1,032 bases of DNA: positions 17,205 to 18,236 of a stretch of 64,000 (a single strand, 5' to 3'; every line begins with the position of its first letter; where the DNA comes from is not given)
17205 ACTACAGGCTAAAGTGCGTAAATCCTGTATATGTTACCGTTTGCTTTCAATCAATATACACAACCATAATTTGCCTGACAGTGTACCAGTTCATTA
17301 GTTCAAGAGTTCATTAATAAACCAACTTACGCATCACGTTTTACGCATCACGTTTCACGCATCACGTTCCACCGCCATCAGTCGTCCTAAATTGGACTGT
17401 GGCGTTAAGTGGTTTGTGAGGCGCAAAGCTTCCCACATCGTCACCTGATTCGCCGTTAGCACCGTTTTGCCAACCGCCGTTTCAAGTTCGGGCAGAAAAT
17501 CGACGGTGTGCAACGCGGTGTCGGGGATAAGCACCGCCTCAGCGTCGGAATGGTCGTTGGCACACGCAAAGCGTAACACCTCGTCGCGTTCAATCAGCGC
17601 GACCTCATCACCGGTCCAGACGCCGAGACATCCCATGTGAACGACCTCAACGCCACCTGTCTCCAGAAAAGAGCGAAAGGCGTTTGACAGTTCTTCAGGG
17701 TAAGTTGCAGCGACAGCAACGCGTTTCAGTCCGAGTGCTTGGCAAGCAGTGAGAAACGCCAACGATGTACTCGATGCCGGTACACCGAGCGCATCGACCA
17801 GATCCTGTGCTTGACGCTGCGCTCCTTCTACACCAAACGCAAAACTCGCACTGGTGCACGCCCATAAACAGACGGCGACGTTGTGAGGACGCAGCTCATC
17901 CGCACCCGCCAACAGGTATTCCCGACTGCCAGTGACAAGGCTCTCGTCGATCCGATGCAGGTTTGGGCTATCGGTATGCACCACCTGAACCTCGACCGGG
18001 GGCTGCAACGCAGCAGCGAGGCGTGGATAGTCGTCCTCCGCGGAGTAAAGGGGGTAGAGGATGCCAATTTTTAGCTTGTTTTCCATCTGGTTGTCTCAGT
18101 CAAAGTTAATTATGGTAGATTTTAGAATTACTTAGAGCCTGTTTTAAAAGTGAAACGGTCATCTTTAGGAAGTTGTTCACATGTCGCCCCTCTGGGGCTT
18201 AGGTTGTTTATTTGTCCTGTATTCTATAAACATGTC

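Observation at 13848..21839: Hydantoinase-B-only cluster with an acetoacetate-decarboxylase-family gene, a hydantoin/Asp-Glu racemase-family gene and a methyltransferase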

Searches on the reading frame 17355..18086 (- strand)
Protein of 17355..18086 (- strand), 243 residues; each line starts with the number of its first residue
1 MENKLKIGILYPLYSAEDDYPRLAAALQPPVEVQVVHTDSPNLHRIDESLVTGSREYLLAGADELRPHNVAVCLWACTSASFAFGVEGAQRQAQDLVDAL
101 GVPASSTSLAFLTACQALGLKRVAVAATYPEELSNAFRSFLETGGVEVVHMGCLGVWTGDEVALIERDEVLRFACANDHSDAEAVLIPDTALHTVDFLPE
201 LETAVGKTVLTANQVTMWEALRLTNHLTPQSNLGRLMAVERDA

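Call 3: search_protein_families(library=pfam, proteins=[window:17355-18086:-], max_evalue=0.01)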
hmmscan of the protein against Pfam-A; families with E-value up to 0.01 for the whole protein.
window:17355-18086:- (243 aa): 1 family
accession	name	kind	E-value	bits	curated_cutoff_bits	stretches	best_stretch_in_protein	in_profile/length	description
PF17645.6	Amdase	-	7.1e-23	81.9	25.9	1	56-236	45-227/228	Arylmalonate decarboxylase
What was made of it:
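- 17355..18086 (-): AMDase/EutA-like member of the Asp/Glu-racemase superfamily (243 aa) with a Cys/Asp pair at the two catalytic positions. Pfam Amdase, 82 bits (call 3).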

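Call 8: search_protein_families(library=ncbifam, proteins=[window:17355-18086:-], max_evalue=0.001)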
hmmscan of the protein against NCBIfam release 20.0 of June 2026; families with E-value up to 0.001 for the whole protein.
window:17355-18086:- (243 aa): 2 families
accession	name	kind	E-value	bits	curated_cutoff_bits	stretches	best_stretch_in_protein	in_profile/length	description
TIGR02990.1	ectoine_eutA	equivalog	2.7e-28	99.1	318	1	12-238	17-238/239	ectoine utilization protein EutA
NF052327.1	arylmal_decarb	equivalog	1.8e-21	76.9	225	1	62-237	53-230/231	arylmalonate decarboxylase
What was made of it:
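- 17355..18086 (-): NCBIfam EutA 99 bits (cut-off 318) and arylmalonate decarboxylase 77 bits (cut-off 225) (call 8).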

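Call 25: search_solved_structures(query=window:17355-18086:-, max_evalue=0.01, show_alignments=2)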
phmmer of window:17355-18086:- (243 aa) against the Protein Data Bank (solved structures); distinct sequences matched with E-value up to 0.01: 10.
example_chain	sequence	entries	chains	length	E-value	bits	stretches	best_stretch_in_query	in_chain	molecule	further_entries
3ixl_A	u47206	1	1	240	1.6e-14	57.4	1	61-225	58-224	Arylmalonate decarboxylase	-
3ixm_A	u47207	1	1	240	4.6e-14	55.9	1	61-225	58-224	Arylmalonate decarboxylase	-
4ix1_A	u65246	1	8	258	8.9e-13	51.7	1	30-225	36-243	hypothetical protein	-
3dtv_A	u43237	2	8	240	1.8e-12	50.7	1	62-225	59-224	Arylmalonate decarboxylase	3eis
3dg9_A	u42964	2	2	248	1.8e-12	50.7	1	62-225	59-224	Arylmalonate decarboxylase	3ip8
2vlb_A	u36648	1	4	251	1.9e-12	50.6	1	62-225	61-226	ARYLMALONATE DECARBOXYLASE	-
2xed_A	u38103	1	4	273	0.00012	25.1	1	17-236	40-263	PUTATIVE MALEATE ISOMERASE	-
2xec_A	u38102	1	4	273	0.0002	24.4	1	17-236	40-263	PUTATIVE MALEATE ISOMERASE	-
4fq5_B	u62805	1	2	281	0.00045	23.2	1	73-223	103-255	Maleate cis-trans isomerase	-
4fq7_A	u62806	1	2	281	0.00065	22.7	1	73-223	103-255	Maleate cis-trans isomerase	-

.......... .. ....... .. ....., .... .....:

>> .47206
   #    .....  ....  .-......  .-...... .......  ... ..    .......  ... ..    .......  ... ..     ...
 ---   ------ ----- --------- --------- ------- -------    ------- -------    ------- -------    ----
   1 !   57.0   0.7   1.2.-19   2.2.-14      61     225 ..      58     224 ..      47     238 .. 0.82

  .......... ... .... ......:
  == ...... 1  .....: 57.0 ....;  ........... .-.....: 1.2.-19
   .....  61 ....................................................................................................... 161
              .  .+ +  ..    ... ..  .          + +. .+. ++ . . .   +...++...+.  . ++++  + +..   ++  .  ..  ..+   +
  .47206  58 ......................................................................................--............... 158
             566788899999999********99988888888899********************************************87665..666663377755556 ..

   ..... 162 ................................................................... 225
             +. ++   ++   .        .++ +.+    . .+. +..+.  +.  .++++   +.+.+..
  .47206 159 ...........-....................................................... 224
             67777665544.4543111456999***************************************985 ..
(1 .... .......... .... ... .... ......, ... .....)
